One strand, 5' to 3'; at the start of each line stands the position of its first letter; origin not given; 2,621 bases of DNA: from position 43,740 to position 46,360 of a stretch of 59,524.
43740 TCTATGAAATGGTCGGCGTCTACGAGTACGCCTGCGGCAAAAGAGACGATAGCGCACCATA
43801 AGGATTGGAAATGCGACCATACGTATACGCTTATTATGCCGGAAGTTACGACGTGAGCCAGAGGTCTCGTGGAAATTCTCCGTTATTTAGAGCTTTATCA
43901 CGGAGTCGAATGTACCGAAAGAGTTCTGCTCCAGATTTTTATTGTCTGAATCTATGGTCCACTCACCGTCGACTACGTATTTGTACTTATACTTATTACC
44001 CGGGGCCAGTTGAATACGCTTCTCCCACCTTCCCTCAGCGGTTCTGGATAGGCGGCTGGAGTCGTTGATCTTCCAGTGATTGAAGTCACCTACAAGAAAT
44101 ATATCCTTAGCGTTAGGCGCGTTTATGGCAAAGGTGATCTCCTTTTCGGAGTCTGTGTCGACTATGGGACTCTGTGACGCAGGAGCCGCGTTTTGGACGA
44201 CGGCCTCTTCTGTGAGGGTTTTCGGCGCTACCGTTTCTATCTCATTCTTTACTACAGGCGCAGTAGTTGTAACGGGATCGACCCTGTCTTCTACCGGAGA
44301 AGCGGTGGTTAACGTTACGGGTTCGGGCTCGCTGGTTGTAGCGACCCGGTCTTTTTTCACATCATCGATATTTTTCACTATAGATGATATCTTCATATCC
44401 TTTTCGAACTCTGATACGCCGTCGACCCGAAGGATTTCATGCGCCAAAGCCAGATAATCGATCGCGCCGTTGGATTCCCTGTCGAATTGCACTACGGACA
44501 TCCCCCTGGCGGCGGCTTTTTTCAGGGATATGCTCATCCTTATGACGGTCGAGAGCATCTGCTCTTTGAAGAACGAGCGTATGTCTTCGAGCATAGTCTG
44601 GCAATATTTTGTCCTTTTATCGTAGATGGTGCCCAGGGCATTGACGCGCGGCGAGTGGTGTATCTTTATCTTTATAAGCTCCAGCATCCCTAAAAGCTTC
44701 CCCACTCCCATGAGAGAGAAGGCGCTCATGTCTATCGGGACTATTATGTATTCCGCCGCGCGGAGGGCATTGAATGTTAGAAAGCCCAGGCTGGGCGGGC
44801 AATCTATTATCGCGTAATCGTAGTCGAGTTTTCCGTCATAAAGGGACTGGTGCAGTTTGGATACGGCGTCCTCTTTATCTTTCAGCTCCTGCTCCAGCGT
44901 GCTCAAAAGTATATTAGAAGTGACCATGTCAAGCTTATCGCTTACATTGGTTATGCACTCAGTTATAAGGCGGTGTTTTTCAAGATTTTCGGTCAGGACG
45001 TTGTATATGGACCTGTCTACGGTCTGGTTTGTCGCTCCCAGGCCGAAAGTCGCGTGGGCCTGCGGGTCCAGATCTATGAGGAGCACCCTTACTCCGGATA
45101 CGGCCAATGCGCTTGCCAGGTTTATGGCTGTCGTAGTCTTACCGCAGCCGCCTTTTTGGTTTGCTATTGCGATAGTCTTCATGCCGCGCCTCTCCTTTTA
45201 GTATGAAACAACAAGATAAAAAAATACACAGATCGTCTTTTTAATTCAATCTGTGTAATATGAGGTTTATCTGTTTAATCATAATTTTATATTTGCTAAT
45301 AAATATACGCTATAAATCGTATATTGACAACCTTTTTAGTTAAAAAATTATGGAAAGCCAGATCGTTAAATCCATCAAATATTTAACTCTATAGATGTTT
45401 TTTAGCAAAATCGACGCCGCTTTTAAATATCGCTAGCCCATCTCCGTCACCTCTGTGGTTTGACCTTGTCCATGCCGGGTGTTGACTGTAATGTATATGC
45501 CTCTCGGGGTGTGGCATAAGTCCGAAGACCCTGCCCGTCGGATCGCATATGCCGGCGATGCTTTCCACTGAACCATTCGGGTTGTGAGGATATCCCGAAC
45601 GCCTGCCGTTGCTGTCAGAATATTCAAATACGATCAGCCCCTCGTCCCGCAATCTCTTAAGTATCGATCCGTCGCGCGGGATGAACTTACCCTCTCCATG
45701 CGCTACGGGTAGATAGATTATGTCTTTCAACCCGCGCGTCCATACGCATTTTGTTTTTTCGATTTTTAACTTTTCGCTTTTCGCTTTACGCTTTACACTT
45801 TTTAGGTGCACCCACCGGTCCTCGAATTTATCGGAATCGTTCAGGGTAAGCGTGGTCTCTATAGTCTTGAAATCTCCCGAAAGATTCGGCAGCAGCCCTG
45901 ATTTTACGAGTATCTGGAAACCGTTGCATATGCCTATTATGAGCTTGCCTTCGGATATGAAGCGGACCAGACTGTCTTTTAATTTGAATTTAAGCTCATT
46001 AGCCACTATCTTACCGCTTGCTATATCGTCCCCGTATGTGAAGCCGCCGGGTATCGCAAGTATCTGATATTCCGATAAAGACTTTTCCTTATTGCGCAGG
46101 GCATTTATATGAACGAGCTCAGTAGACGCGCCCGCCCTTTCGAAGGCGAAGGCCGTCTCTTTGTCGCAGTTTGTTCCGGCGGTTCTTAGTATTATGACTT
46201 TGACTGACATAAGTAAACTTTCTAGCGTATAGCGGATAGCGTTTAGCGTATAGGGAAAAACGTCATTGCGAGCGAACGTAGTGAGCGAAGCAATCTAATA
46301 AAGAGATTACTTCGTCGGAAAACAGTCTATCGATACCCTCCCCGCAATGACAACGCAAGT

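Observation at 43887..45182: ParA-type ATPase with a built-in glycogen-binding (CBM48) domain: candidate glycogen-granule positioning protein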

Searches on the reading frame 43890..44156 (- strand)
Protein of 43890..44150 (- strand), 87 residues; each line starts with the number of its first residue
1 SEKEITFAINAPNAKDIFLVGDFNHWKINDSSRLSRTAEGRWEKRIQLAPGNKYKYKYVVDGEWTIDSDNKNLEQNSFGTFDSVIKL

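Call 37: search_solved_structures(query=window:43890-44150:-, max_evalue=0.1, show_alignments=5)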
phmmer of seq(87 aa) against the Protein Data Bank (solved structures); distinct sequences matched with E-value up to 0.1: 39.
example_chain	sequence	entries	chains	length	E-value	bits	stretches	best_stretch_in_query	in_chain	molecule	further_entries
8j5d_D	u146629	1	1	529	5.7e-06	29.5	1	4-82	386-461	Phosphoglucan phosphatase LSF1, chloroplastic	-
4yef_A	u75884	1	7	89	9.8e-06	28.8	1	13-86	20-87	5'-AMP-activated protein kinase subunit beta-1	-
1z0n_A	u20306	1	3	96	1.3e-05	28.4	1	13-86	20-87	5'-AMP-activated protein kinase, beta-1 subunit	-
1z0m_A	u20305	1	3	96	1.3e-05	28.4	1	13-86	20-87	5'-AMP-activated protein kinase, beta-1 subunit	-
6e4t_B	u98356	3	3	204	2.3e-05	27.6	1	14-86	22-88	5'-AMP-activated protein kinase subunit beta-1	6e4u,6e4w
4qfg_B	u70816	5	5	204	3.1e-05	27.2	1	14-86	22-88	5'-AMP-activated protein kinase subunit beta-1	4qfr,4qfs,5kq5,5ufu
5t5t_B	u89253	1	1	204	3.9e-05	26.9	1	14-86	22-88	5'-AMP-activated protein kinase subunit beta-1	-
6c9f_B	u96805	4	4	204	4.5e-05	26.7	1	14-86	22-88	5'-AMP-activated protein kinase subunit beta-1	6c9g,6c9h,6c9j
4zhx_B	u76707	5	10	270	7.6e-05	26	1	13-86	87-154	5'-AMP-activated protein kinase subunit beta-1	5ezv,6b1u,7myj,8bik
8xxa_A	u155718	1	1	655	7.8e-05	25.9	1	4-65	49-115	alpha-amylase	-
8xx9_A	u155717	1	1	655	8e-05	25.9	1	4-65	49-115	alpha-amylase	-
4cfe_B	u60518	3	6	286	8.8e-05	25.8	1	13-86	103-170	5'-AMP-ACTIVATED PROTEIN KINASE SUBUNIT BETA-1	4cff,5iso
5ot1_A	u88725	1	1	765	0.00014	25.1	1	11-69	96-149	Pullulanase type II, GH13 family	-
4y0g_A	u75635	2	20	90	0.00018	24.7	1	13-85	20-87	5'-AMP-activated protein kinase subunit beta-2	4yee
5gqw_A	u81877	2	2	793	0.00021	24.5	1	3-58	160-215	1,4-alpha-glucan branching enzyme GlgB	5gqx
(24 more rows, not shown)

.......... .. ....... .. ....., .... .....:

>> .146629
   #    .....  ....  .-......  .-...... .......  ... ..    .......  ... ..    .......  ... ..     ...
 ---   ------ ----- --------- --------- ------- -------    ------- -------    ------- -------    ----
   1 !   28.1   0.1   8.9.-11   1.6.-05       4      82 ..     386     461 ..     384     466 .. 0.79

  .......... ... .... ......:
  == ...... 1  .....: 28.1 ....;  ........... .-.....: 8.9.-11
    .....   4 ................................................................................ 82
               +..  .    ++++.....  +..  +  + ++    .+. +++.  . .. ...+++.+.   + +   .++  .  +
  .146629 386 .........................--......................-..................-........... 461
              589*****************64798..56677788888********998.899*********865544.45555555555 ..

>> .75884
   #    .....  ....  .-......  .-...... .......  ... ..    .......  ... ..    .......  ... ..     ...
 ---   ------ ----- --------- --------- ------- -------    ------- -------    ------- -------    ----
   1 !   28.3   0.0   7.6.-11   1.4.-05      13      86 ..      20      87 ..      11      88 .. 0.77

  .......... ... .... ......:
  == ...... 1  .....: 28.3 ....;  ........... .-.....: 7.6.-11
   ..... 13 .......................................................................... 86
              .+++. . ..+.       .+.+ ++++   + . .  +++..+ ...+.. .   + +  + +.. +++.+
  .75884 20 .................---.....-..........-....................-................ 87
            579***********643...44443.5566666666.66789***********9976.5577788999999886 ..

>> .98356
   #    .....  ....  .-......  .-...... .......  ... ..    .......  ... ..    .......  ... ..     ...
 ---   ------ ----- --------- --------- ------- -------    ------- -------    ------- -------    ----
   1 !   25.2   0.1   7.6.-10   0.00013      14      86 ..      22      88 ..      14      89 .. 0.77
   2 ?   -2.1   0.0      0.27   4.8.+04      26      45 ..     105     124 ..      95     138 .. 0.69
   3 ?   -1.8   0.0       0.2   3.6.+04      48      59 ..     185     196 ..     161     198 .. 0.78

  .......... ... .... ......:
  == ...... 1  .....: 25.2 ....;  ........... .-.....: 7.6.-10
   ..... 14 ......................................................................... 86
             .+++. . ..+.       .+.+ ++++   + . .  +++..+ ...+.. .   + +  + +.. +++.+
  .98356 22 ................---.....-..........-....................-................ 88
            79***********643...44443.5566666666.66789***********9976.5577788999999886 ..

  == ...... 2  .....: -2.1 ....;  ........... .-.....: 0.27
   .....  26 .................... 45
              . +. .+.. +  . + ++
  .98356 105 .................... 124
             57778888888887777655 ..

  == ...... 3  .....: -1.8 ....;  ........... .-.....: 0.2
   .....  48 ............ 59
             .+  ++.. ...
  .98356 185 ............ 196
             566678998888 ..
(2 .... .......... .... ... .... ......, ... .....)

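Call 63: predict_structure(alignment_id=A2)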
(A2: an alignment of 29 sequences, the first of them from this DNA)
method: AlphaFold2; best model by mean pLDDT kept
length: 89 residues; sequences in the alignment: 29
mean_pLDDT: 93.6   pTM: 0.83
mean pLDDT of the five models: 93.6, 87.7, 82.9, 68.7, 66.4
residues with pLDDT >= 90: 82; 70-90: 5; 50-70: 2; < 50: 0
segments of 3 or more residues with pLDDT < 50: none
pLDDT, mean of each block of 10 residues (from residue 1): 84 95 96 95 94 96 95 93 95
secondary structure, 60 per line:
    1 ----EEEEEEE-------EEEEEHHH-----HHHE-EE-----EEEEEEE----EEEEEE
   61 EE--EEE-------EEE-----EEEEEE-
elements in order: E5-11 E19-23 E44-50 E55-62 E65-67 E75-77 E83-88

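Call 65: fold_search(model_id=the predicted structure, library=pdb)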
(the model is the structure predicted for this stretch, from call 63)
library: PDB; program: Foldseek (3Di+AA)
matches with E <= 10: 1463; with E <= 0.001: 97
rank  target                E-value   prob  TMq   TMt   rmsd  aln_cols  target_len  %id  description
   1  8bik_E                6.6e-07  1.00  0.82  0.43   1.2        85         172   26  Crystal structure of human AMPK heterotrimer in complex with allosteric activator C455 (released 2024-05-15)
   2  6c9f_B                8.3e-07  1.00  0.84  0.44   1.6        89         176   25  AMP-activated protein kinase bound to pharmacological activator R734 (released 2018-11-28)
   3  3nme_A                8.3e-07  1.00  0.83  0.27   1.8        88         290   23  Structure of a plant phosphatase (released 2010-08-11)
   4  6c9h_B                8.7e-07  1.00  0.84  0.46   1.6        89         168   25  non-phosphorylated AMP-activated protein kinase bound to pharmacological activator R734 (released 2018-11-28)
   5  6c9j_B                8.7e-07  1.00  0.83  0.44   1.6        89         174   25  AMP-activated protein kinase bound to pharmacological activator R734 (released 2018-11-28)
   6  7myj_B                9.7e-07  1.00  0.81  0.40   1.4        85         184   26  Structure of full length human AMPK (a2b1g1) in complex with a small molecule activator MSG011 (released 2022-06-29)
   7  5ezv_B                1.0e-06  1.00  0.79  0.40   1.4        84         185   26  X-ray crystal structure of AMP-activated protein kinase alpha-2/alpha-1 RIM chimaera (alpha-2(1-347)/alpha-1(349-401)/ (released 2016-03-09)
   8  1z0n_B                1.1e-06  1.00  0.82  0.91   1.2        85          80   25  the glycogen-binding domain of the AMP-activated protein kinase (released 2005-10-25)
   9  5kq5_B                1.2e-06  1.00  0.79  0.45   1.6        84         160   26  AMPK bound to allosteric activator (released 2016-08-17)
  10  1z0m_B                1.4e-06  1.00  0.83  0.91   1.2        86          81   26  the glycogen-binding domain of the AMP-activated protein kinase beta1 subunit (released 2005-10-25)
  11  1z0m_C                1.4e-06  1.00  0.74  0.82   2.3        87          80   24  the glycogen-binding domain of the AMP-activated protein kinase beta1 subunit (released 2005-10-25)
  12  4yee_B                1.6e-06  1.00  0.75  0.80   2.2        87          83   23  beta2 carbohydrate binding module (CBM) of AMP-activated protein kinase (AMPK) in complex with glucosyl-beta-cyclodext (released 2015-04-01)
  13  6b1u_B                1.7e-06  1.00  0.81  0.40   1.4        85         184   26  Structure of full-length human AMPK (a2b1g1) in complex with a small molecule activator SC4 (released 2018-04-25)
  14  4yee_E                1.7e-06  1.00  0.81  0.84   2.0        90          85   21  beta2 carbohydrate binding module (CBM) of AMP-activated protein kinase (AMPK) in complex with glucosyl-beta-cyclodext (released 2015-04-01)
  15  5ezv_D                1.7e-06  1.00  0.76  0.38   1.9        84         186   26  X-ray crystal structure of AMP-activated protein kinase alpha-2/alpha-1 RIM chimaera (alpha-2(1-347)/alpha-1(349-401)/ (released 2016-03-09)
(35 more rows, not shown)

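Call 74: search_protein_representatives(alignment_id=A2)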
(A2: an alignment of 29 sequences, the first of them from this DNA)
Query: 29 sequences, 88 profile positions. Proteins with E-value up to 0.001 (for the whole library): 12691; up to 1e-10: 3382; up to 1e-30: 191. The best 150 are listed.
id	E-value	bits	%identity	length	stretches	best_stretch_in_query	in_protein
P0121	1.1e-193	643.9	-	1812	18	5-73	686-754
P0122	2.9e-110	376.5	-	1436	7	3-74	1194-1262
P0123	2.3e-91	315.9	-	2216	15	6-74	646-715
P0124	2.8e-84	293.2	-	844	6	5-74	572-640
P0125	1.2e-82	288.0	-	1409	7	8-87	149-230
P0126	5.5e-77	269.9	-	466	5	8-87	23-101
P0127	6.9e-77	269.5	-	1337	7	4-87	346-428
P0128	1.1e-74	262.5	-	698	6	13-74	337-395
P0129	3.8e-68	241.5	-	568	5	7-73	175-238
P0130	3.0e-67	238.6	-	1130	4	6-87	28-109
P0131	9.3e-67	237.1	-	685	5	7-87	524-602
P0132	8.5e-66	234.0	-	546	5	6-86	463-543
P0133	5.9e-65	231.3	-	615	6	15-86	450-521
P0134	9.6e-63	224.2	-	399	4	5-86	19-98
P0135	2.9e-61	219.5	-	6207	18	17-67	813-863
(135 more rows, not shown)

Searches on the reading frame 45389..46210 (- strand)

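Call 9: search_protein_families(library=pfam, proteins=[window:45389-46210:-], max_evalue=0.001)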
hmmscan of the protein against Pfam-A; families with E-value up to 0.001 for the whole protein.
window:45389-46210:- (273 aa): 3 families
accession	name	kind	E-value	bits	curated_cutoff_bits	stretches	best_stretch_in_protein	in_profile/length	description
PF13507.12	GATase_5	-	1.7e-79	267.1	27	1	3-268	2-259/260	CobB/CobQ-like glutamine amidotransferase domain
PF07685.20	GATase_3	-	3e-06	27.4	27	1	35-108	27-95/196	CobB/CobQ-like glutamine amidotransferase domain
PF01965.30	DJ-1_PfpI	-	0.00011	22.5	26.6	1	44-109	58-115/165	DJ-1/PfpI family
